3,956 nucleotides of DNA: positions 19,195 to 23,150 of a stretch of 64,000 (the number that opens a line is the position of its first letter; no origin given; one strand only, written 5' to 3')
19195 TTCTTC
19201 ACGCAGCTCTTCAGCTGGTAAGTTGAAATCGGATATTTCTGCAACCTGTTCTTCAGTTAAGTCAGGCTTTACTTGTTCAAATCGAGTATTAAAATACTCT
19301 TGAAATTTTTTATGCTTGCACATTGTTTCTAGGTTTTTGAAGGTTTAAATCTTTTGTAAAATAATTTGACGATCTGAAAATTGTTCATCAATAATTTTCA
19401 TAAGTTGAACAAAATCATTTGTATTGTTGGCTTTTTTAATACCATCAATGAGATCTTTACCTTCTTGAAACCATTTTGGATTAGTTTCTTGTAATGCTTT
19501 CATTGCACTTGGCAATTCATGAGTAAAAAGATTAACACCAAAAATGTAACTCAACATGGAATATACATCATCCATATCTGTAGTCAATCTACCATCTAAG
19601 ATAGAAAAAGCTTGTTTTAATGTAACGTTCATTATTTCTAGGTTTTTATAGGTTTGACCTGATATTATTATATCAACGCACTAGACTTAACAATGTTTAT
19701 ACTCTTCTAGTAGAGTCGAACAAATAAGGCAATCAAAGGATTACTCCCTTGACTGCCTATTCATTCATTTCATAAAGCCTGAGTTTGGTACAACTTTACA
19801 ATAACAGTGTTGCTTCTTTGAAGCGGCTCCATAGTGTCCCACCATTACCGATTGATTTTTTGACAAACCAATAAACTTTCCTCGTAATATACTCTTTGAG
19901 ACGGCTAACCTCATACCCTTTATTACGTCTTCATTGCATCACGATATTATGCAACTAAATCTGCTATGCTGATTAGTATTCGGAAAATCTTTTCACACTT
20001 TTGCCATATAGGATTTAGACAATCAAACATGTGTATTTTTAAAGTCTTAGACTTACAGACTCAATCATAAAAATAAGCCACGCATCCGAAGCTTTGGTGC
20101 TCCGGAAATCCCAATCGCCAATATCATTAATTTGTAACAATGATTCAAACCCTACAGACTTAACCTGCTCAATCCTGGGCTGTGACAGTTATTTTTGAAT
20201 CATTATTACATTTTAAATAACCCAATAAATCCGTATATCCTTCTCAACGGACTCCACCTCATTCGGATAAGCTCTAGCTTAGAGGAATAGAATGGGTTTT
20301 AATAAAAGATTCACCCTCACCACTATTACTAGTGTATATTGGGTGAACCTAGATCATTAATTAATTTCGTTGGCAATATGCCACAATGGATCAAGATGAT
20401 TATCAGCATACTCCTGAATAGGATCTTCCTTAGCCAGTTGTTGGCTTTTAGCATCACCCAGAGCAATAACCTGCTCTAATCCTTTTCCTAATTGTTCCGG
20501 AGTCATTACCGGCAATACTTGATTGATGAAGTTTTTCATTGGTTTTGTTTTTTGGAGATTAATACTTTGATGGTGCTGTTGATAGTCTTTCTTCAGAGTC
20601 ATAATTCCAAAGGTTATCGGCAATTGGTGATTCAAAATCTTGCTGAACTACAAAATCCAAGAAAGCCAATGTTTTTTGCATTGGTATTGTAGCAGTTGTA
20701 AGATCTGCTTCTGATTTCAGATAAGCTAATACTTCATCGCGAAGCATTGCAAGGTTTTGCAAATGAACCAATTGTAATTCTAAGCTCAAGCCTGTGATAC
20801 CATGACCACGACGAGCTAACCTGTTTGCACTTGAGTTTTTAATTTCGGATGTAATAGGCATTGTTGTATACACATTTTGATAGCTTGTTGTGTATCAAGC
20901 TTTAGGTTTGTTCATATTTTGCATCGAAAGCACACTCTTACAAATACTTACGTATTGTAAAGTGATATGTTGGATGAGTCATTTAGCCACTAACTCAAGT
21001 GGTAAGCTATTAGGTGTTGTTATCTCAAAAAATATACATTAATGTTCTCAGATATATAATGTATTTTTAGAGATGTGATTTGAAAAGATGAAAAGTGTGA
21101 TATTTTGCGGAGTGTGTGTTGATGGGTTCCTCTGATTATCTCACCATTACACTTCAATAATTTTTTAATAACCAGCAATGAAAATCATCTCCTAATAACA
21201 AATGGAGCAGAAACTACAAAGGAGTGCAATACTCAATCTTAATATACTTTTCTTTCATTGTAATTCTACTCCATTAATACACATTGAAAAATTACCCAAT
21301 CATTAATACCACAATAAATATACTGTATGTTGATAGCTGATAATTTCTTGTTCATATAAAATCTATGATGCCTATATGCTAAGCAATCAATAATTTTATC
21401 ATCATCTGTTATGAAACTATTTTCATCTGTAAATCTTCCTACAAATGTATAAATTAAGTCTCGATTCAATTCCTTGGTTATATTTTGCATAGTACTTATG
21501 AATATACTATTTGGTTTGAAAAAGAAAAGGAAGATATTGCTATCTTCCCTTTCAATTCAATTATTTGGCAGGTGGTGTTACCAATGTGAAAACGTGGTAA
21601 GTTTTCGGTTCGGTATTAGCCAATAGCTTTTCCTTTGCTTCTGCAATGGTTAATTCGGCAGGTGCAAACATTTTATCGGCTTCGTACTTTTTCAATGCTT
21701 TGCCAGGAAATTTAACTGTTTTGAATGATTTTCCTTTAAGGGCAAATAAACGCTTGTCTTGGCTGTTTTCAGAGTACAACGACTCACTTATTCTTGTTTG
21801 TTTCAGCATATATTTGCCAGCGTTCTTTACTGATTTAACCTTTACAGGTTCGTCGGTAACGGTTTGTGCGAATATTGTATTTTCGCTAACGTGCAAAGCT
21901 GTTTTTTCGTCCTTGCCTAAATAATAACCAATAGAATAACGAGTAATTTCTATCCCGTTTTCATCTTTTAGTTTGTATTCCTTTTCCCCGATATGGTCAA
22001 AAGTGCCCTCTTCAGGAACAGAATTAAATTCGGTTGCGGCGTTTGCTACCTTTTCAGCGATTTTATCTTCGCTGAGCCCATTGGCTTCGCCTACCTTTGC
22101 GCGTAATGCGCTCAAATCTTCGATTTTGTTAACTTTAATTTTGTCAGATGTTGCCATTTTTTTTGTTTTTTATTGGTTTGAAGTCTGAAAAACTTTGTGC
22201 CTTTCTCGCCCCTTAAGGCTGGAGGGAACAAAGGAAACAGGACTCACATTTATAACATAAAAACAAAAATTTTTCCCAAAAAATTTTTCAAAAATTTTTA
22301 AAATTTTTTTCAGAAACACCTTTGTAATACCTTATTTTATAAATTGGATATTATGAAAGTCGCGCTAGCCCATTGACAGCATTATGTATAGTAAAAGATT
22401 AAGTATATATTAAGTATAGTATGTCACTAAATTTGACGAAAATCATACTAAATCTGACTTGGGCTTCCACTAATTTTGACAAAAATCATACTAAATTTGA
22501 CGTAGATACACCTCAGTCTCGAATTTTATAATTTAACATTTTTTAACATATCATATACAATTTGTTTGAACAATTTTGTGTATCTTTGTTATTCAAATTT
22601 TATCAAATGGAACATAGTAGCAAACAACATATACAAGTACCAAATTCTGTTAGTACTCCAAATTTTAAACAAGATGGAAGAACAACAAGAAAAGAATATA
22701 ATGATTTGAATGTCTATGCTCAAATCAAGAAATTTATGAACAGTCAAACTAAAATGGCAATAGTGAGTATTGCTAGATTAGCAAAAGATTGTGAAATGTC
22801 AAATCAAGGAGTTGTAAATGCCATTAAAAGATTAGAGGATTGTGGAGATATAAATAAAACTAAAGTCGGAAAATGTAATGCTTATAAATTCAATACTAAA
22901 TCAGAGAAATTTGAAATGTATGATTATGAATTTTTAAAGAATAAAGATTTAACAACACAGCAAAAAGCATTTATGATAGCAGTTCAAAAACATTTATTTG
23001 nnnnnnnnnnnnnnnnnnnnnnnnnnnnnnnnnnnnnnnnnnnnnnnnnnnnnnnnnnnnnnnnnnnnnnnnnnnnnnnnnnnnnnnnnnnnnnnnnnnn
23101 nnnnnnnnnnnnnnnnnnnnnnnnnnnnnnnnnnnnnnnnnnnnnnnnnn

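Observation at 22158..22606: Divergent control region between the two arms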

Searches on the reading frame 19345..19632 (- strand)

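Call 12: search_protein_families(library=pfam, proteins=[window:19345-19632:-], max_evalue=0.01)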
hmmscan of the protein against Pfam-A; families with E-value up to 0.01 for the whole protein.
window:19345-19632:- (95 aa): 1 family
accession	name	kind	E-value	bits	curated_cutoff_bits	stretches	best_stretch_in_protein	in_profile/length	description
PF24875.1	DUF7736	-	3.2e-13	50.1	25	1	5-56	3-54/59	Domain of unknown function (DUF7736)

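Call 13: search_protein_families(library=phrogs, proteins=[window:19345-19632:-], max_evalue=0.01)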
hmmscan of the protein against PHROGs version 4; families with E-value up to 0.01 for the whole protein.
window:19345-19632:- (95 aa): 2 families
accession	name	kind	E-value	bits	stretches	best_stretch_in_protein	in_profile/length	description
phrog_15963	-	unknown function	1.6e-05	26.1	1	7-49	12-54/126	-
phrog_2435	-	unknown function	0.0084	17.5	0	39-65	19-45/55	-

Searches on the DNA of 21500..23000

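Call 46: search_rna_families(source=window, start=21500, end=23000, threshold=evalue, max_evalue=1)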
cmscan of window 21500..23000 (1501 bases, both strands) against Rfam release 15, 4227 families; matches with E-value up to 1: 1.
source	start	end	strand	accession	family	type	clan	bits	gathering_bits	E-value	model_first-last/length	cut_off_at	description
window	21524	21644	+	RF00550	HepE_CRE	Cis-reg;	-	21.3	45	0.4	1-150/150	no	Hepatitis E virus cis-reactive element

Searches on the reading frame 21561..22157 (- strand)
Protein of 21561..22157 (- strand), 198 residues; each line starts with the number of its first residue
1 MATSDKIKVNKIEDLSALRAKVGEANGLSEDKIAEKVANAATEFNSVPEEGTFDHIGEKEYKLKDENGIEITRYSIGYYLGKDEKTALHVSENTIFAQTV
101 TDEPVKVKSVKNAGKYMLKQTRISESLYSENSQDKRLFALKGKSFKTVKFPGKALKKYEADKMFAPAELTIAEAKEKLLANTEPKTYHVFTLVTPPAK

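Call 12: search_protein_families(library=pfam, proteins=[window:21561-22157:-], max_evalue=0.01)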
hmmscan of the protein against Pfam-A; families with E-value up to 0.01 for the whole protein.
window:21561-22157:- (198 aa): 0 families

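Call 13: search_protein_families(library=phrogs, proteins=[window:21561-22157:-], max_evalue=0.01)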
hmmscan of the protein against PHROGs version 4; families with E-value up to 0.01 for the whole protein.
window:21561-22157:- (198 aa): 0 families

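Call 17: find_related_loci(query=window:21561-22157:-, collection=viral_contigs, flank=6000)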
Query window:21561-22157:- (198 aa) in viral_contigs; peptide patterns used: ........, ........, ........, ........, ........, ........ (x = any residue, [..] = any of these).
18 stretches matched a pattern, but none encodes a relative of the query by tblastn (E <= 1e-3).

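Call 45: find_homologous_proteins(query=window:21561-22157:-)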
Query window:21561-22157:- (198 aa): 3 proteins with E <= 0.001 among 310 candidates.
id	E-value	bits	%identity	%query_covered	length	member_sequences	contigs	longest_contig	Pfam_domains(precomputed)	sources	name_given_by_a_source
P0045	5.1e-119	413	99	100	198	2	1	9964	-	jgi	-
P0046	2.3e-78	280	71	97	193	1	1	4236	-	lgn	-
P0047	3.6e-28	117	43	91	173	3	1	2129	-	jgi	jgi:hypothetical protein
